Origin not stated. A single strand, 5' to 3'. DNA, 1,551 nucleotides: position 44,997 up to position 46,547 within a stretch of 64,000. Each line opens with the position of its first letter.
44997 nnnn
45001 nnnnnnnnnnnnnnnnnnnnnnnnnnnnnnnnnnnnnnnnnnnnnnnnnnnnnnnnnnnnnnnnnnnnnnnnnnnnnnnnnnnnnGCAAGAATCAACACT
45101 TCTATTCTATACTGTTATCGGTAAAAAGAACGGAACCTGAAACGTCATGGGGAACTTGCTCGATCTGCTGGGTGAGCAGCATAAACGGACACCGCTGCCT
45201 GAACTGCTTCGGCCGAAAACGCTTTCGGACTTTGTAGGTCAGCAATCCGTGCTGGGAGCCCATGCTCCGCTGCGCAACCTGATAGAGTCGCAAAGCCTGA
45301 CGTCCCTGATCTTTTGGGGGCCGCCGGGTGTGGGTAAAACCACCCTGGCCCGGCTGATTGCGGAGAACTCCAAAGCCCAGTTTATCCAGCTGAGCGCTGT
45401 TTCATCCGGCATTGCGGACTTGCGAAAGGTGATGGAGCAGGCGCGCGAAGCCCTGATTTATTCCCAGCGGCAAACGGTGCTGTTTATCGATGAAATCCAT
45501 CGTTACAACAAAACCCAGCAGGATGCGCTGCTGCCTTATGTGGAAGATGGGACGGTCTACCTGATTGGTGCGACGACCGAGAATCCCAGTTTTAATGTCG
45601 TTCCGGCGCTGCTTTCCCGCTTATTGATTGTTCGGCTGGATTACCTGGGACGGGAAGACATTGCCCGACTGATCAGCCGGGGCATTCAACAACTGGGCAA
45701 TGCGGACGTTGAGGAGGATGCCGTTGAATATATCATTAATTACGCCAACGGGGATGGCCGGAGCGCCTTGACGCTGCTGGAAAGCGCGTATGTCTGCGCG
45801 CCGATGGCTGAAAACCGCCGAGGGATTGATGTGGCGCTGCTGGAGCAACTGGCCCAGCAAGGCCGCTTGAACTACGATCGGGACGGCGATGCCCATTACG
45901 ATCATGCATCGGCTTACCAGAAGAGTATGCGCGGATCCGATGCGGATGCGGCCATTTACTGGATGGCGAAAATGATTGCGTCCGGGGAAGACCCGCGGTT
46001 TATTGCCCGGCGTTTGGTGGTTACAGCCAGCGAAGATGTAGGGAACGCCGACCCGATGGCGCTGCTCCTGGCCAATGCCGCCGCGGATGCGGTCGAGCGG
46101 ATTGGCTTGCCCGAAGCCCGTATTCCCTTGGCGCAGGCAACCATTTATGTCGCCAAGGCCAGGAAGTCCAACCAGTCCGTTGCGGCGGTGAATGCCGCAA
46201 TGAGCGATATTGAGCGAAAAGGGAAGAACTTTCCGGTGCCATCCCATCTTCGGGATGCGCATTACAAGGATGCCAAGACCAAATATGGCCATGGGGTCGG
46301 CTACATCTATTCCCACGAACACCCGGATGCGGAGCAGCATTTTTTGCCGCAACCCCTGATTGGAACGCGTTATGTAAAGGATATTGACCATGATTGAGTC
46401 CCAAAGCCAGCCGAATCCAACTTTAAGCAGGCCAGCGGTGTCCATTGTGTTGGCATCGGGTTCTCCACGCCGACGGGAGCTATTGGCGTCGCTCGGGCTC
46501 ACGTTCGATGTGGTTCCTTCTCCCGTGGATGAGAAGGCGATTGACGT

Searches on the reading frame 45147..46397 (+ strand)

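Call 20: search_protein_families(library=pfam, proteins=[window:45147-46397:+], max_evalue=0.001)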
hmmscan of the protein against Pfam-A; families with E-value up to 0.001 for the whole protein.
window:45147-46397:+ (416 aa): 16 families
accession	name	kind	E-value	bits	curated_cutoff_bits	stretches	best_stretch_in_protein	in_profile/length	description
PF12002.13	MgsA_C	-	1.4e-55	188.2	27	1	263-410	1-148/167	MgsA AAA+ ATPase C terminal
PF16193.11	AAA_assoc_2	-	2.7e-22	79.3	34.3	1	185-262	4-81/81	AAA C-terminal domain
PF00004.35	AAA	-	8.8e-18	65.5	21.2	1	54-159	1-123/131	ATPase family associated with various cellular activities (AAA)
PF05496.18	RuvB_N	-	4.4e-16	59.5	27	1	21-140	1-116/159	Holliday junction DNA helicase RuvB P-loop domain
PF07728.20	AAA_5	-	9.8e-08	32.5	22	1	54-144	2-102/139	AAA domain (dynein-related subfamily)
PF13173.12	AAA_14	-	1.9e-07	31.6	27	1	54-142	5-98/129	AAA domain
PF00158.32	Sigma54_activat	-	1.3e-06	28.6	20.2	1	53-147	24-132/168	Sigma-54 interaction domain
PF14532.12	Sigma54_activ_2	-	8.6e-06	26.5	25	1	50-135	20-96/138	Sigma-54 interaction domain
PF13191.12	AAA_16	-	1.3e-05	26.2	32.6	0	47-86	20-62/167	AAA ATPase domain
PF07724.20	AAA_2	-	1.8e-05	25.3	27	1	51-137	3-104/166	AAA domain (Cdc48 subfamily)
PF20720.3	nSTAND3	-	2.4e-05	24.5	27.2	1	53-105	19-70/155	Novel STAND NTPase 3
PF13401.12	AAA_22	-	2.5e-05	25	27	0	53-119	7-77/130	AAA domain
PF01078.27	Mg_chelatase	-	4.7e-05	23.3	20.3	0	53-87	24-62/207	Magnesium chelatase, subunit ChlI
PF13671.12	AAA_33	-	0.00036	21.3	27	1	55-110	3-52/143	AAA domain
PF01637.24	ATPase_2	-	0.00046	20.5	33.2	0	42-77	11-46/225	ATPase domain predominantly from Archaea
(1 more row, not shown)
